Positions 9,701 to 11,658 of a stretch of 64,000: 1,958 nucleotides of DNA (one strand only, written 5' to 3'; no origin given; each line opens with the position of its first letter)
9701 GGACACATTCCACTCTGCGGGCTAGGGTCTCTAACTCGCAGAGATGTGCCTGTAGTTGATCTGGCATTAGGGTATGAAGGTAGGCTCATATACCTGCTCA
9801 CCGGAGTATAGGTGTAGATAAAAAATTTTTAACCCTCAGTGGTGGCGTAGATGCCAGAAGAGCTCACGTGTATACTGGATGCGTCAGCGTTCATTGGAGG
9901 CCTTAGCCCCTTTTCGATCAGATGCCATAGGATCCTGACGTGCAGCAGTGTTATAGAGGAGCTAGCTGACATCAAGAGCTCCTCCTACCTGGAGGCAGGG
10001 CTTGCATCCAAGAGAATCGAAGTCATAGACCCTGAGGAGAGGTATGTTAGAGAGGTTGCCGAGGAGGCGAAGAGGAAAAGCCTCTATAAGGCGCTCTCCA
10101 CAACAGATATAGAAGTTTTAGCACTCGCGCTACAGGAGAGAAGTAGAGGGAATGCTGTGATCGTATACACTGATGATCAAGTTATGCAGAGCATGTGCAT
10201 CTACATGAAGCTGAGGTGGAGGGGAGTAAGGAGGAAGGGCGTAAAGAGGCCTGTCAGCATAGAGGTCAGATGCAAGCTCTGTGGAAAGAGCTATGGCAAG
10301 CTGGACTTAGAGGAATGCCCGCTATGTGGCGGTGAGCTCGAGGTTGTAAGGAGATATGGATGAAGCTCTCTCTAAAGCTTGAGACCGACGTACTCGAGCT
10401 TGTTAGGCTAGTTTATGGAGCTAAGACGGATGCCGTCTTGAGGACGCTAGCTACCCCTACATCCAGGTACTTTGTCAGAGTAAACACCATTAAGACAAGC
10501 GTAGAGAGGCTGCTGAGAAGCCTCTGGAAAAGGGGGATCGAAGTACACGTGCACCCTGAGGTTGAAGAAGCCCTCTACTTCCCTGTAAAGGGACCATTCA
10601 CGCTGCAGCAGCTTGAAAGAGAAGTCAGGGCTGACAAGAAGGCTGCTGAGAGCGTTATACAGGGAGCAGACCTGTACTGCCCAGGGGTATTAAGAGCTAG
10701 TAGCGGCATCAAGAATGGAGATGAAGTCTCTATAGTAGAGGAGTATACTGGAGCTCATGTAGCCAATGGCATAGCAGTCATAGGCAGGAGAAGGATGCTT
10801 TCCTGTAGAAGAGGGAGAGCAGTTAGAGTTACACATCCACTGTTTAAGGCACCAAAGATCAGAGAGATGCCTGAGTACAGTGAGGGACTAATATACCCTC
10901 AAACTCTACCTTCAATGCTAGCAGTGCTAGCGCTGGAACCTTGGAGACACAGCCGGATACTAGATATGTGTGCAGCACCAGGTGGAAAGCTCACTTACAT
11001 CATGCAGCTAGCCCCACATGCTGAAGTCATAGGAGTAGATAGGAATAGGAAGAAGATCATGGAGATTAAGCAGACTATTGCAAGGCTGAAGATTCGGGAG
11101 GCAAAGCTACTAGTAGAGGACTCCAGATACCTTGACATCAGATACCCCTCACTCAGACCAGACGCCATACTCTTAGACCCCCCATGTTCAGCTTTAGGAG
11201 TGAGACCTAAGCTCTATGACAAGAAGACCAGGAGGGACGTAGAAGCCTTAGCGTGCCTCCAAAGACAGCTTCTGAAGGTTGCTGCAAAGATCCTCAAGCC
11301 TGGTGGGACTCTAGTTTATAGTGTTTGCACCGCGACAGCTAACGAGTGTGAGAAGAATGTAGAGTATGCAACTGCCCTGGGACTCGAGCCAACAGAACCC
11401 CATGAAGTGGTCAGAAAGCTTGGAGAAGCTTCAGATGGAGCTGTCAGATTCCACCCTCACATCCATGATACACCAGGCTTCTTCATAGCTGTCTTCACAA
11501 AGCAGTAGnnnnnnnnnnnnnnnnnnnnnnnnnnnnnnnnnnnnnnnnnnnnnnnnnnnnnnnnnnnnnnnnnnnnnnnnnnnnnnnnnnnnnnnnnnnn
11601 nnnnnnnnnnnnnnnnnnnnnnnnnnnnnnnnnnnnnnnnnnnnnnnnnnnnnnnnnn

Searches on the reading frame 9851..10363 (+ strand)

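Call 9: search_protein_families(library=pfam, proteins=[window:9851-10363:+], max_evalue=0.1)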
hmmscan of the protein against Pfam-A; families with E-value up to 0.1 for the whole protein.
window:9851-10363:+ (170 aa): 6 families
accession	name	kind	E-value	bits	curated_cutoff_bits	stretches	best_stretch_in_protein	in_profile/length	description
PF17146.10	PIN_6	-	4.3e-16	59.6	27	1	8-95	2-86/87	PIN domain of ribonuclease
PF13638.12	PIN_4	-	0.0027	18.4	21.9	1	8-113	2-118/132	PIN domain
PF07191.17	Zn_ribbon_6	-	0.04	14.4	25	1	137-167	15-43/67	Double zinc ribbon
PF01155.25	HypA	-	0.042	14.3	28.9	0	135-162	67-95/112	Hydrogenase/urease nickel incorporation, metallochaperone, hypA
PF19902.4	DUF6375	-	0.054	14.6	27.5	1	57-115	51-106/132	Family of unknown function (DUF6375)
PF14354.12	Lar_restr_allev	-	0.055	14.2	28.6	0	152-169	2-19/58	Restriction alleviation protein Lar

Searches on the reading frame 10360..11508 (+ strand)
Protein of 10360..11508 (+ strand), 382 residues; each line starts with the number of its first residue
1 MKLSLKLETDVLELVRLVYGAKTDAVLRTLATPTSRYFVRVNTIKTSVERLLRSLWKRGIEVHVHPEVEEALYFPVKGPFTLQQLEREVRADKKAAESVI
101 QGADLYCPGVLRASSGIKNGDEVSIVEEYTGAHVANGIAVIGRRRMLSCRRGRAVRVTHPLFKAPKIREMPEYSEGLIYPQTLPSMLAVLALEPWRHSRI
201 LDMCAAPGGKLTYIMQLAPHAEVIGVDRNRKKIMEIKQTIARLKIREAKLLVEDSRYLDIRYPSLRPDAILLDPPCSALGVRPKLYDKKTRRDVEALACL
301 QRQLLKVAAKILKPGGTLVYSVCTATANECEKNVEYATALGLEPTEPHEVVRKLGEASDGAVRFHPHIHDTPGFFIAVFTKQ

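Call 9: search_protein_families(library=pfam, proteins=[window:10360-11508:+], max_evalue=0.1)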
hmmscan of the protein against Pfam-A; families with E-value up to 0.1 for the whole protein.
window:10360-11508:+ (382 aa): 12 families
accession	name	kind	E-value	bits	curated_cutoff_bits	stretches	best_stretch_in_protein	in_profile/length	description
PF01189.24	Methyltr_RsmB-F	-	2.2e-41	142.2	27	1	190-379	2-198/199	16S rRNA methyltransferase RsmB/F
PF01472.26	PUA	-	9e-14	51.6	24.8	1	89-160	3-73/74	PUA domain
PF13847.12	Methyltransf_31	-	1.3e-07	31.9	27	1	198-332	5-125/145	Methyltransferase domain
PF22458.1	RsmF-B_ferredox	-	3.4e-07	30.8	27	1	16-74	10-67/74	Methyltr_RsmF/B-like, ferredoxin-like domain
PF01728.25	FtsJ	-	1.8e-06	28.4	24.1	1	196-329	21-144/181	FtsJ-like methyltransferase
PF13649.12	Methyltransf_25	-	0.0013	19.8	27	1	200-259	1-59/97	Methyltransferase domain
PF02390.23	Methyltransf_4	-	0.0034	17.3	24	1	199-255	4-60/173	Putative methyltransferase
PF13489.12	Methyltransf_23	-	0.011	15.9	27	0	189-326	15-122/164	Methyltransferase domain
PF21148.3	NSUN5_fdxn-like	-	0.04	14.8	24.5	1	38-70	4-36/78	NOL1/NOP2/Sun domain family member 5, ferredoxin-like domain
PF05175.20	MTS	-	0.057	13.5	23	0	193-319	28-137/170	Methyltransferase small domain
PF06688.16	DUF1187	-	0.092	13.5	20.7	0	306-334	2-34/61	Protein of unknown function (DUF1187)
PF17125.10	Methyltr_RsmF_N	-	0.094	13.6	34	0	12-77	6-67/86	N-terminal domain of 16S rRNA methyltransferase RsmF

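Call 15: find_related_loci(query=window:10360-11508:+, collection=genome_contigs, flank=10000)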
Query window:10360-11508:+ (382 aa) in genome_contigs; peptide patterns used: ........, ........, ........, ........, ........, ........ (x = any residue, [..] = any of these).
76 stretches matched a pattern; 3 encode a relative of the query (tblastn E <= 1e-3); 3 distinct loci.
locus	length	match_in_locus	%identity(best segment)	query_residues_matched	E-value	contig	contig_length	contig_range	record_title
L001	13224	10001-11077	44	26-381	9e-86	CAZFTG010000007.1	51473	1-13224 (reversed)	MAG TPA_asm: uncultured Thermoproteales archaeon isolate binchicken_co80_38 genome assembly, contig: NODE_74_length_5147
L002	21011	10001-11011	38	11-382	2e-69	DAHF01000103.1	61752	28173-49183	MAG TPA_asm: Sulfolobus sp. UBA167 UBA167_contig_4531, whole genome shotgun sequence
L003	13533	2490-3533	37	5-382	7e-67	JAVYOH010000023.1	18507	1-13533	MAG: Saccharolobus sp. isolate DRTY-1_201705_bins_33 DRTY-1_201705_bins_33_scaffold_23, whole genome shotgun sequence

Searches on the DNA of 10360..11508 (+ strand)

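Call 40: search_rna_families(sources=[L001, L002, L003], threshold=gathering)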
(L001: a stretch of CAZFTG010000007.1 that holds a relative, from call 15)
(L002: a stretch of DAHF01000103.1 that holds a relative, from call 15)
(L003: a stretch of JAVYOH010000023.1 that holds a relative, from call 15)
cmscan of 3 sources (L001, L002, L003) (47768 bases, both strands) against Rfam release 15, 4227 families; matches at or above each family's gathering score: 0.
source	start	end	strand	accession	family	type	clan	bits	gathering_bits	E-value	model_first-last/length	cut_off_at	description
